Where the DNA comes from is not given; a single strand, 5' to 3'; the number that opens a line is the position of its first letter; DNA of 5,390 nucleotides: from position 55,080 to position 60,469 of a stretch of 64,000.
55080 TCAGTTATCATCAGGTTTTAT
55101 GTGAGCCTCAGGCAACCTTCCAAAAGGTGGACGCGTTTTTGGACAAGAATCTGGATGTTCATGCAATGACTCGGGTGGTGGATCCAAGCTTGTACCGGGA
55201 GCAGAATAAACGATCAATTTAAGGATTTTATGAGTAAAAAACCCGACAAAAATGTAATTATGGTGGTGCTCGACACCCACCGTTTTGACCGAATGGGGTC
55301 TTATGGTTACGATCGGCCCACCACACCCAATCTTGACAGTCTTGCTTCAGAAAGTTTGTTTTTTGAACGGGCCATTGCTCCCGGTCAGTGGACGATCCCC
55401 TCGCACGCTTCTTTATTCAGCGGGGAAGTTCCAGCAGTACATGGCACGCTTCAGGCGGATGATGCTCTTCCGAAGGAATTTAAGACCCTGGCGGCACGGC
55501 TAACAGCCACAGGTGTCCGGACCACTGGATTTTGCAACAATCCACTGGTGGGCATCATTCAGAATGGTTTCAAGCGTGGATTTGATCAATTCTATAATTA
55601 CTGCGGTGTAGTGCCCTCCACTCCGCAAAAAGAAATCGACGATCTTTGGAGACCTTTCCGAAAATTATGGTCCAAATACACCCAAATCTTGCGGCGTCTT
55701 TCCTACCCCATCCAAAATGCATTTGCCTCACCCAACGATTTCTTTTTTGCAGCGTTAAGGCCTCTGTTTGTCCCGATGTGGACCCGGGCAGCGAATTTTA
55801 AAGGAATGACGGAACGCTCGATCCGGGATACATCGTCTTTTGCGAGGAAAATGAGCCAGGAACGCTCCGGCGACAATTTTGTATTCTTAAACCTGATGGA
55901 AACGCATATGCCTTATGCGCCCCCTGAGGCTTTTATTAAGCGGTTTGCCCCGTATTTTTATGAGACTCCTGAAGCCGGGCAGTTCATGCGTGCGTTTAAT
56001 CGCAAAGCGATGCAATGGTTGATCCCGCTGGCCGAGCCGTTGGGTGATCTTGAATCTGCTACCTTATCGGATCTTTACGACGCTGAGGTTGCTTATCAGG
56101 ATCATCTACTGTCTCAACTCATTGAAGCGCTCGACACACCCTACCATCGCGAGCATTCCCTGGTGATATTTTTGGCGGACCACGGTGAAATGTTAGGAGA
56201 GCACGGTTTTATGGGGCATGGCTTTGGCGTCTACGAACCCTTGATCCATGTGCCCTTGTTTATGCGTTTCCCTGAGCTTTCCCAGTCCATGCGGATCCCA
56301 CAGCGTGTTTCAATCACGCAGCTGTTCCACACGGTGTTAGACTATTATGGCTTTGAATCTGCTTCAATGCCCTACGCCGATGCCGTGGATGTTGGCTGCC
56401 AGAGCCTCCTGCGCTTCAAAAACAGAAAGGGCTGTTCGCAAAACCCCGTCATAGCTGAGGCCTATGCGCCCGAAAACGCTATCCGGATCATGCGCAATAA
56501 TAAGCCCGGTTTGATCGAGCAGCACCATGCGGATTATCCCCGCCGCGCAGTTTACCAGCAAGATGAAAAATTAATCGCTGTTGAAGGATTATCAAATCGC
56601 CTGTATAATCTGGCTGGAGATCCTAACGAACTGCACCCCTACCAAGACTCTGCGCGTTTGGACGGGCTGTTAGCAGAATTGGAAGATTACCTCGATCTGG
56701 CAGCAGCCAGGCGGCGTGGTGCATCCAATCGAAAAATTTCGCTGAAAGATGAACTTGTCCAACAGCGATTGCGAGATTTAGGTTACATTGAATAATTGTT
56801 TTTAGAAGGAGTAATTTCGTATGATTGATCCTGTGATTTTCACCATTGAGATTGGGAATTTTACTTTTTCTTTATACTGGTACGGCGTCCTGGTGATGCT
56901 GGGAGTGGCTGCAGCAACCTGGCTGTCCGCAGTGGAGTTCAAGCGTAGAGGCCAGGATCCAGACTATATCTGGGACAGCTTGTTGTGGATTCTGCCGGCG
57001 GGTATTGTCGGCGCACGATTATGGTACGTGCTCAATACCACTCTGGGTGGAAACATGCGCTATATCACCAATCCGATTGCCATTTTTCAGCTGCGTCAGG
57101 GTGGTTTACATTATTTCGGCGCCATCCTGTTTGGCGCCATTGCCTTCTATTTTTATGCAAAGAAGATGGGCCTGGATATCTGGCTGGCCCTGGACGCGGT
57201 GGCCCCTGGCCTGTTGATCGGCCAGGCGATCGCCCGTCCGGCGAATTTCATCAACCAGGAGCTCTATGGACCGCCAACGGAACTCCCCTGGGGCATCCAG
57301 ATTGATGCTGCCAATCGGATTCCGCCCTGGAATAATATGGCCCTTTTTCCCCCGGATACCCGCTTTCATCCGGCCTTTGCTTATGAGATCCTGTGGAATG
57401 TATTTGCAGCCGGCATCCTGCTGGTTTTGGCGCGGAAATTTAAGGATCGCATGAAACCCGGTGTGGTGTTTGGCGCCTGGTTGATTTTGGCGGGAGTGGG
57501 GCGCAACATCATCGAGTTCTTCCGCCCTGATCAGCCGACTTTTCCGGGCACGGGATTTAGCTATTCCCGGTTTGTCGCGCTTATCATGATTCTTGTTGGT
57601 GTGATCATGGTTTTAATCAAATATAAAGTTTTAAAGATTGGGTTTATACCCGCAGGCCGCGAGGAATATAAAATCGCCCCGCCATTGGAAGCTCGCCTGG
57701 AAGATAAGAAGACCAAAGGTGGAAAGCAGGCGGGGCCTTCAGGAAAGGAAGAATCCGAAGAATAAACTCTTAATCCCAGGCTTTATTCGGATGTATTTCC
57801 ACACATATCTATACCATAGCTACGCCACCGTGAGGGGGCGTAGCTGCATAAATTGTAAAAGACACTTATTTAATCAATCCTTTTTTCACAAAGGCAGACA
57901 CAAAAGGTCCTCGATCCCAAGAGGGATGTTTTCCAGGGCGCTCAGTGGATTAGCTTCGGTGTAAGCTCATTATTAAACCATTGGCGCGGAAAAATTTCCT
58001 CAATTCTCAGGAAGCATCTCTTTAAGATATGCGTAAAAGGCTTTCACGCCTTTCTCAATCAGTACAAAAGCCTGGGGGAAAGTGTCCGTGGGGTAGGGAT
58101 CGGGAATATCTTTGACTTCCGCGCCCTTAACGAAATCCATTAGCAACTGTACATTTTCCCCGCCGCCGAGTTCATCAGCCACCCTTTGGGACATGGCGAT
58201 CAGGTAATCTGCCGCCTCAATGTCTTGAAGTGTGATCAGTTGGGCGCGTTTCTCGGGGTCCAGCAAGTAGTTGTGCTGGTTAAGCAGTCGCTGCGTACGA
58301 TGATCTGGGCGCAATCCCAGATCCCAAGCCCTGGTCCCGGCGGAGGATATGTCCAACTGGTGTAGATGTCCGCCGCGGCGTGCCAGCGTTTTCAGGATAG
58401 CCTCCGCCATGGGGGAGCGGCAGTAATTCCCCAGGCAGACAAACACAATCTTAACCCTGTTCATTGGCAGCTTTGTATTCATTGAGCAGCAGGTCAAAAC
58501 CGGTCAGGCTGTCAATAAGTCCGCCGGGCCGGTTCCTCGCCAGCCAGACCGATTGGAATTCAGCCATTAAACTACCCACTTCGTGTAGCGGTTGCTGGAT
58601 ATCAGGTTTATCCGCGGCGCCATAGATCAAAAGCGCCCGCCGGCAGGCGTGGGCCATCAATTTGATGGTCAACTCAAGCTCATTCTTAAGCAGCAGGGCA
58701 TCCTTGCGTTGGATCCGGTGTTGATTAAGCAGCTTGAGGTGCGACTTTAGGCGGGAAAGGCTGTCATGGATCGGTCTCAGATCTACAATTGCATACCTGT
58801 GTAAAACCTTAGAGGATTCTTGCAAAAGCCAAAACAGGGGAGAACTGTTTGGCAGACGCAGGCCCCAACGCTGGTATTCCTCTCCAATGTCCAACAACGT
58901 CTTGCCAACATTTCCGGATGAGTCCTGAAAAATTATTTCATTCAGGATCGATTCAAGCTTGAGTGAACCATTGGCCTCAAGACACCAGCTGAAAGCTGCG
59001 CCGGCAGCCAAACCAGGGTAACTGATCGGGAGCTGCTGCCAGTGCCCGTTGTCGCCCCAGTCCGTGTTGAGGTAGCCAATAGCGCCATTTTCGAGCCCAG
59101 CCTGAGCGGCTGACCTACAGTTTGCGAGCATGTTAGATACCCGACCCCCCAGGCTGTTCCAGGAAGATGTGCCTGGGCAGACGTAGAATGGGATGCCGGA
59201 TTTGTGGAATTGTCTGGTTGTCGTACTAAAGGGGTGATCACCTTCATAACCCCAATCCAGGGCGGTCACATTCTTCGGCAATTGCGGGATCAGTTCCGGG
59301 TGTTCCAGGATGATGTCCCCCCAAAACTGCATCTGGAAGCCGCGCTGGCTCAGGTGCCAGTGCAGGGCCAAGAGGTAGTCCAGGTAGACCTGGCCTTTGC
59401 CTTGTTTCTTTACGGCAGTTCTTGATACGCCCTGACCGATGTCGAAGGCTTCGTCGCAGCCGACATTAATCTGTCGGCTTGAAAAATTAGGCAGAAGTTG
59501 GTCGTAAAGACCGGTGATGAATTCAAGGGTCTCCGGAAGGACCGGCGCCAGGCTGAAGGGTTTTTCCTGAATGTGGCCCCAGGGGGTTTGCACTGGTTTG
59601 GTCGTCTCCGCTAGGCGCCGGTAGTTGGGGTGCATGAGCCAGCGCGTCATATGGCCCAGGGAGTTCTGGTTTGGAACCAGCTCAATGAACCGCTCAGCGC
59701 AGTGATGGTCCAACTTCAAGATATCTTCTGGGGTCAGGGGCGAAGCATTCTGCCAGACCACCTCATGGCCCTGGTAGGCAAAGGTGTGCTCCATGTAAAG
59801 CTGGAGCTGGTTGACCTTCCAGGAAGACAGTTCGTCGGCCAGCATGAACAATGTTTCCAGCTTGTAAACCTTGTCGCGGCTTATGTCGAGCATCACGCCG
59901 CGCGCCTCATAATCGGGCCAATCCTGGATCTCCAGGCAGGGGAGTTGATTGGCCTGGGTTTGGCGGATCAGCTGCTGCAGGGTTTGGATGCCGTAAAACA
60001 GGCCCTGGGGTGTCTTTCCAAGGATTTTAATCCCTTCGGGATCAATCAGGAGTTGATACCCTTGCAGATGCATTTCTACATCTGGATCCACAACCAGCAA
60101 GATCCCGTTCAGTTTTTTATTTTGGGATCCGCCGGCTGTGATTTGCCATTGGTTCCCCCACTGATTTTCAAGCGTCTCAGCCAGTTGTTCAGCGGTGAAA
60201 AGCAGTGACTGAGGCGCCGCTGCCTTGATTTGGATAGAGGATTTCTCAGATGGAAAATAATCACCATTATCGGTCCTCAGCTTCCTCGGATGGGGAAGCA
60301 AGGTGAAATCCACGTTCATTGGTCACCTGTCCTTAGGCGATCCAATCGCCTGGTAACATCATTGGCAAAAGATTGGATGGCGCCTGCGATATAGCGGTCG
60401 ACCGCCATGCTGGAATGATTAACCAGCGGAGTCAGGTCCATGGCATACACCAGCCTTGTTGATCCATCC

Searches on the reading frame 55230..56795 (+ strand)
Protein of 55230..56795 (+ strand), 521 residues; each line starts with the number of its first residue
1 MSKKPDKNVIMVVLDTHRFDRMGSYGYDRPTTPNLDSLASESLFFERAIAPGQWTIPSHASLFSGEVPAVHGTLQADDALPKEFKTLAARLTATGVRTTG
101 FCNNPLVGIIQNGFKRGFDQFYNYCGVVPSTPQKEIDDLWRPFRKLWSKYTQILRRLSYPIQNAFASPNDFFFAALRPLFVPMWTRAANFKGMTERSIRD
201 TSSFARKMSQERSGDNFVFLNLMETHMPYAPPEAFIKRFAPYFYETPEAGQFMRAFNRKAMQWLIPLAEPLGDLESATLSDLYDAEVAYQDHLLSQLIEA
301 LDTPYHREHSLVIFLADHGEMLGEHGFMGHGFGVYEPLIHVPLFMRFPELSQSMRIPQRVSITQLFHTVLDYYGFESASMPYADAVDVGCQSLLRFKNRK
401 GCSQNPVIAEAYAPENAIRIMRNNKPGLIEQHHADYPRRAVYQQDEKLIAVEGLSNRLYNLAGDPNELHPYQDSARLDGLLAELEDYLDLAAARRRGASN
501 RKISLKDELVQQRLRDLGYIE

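Call 81: search_protein_families(library=pfam, proteins=[window:55230-56795:+], max_evalue=1e-8)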
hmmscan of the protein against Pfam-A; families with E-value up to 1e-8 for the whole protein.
window:55230-56795:+ (521 aa): 1 family
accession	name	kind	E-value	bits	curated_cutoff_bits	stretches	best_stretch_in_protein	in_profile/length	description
PF00884.28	Sulfatase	-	1.7e-42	146.2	25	1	7-374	1-300/301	Sulfatase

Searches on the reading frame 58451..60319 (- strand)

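Call 81: search_protein_families(library=pfam, proteins=[window:58451-60319:-], max_evalue=1e-8)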
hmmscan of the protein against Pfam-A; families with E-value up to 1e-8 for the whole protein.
window:58451-60319:- (622 aa): 2 families
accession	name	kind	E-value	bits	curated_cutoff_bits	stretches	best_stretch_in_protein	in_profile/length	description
PF02838.20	Glyco_hydro_20b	-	2.7e-23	83.5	26.1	1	6-134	3-124/124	Glycosyl hydrolase family 20, domain 2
PF00728.28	Glyco_hydro_20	-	7.9e-15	55.5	22.3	1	137-375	1-254/348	Glycosyl hydrolase family 20, catalytic domain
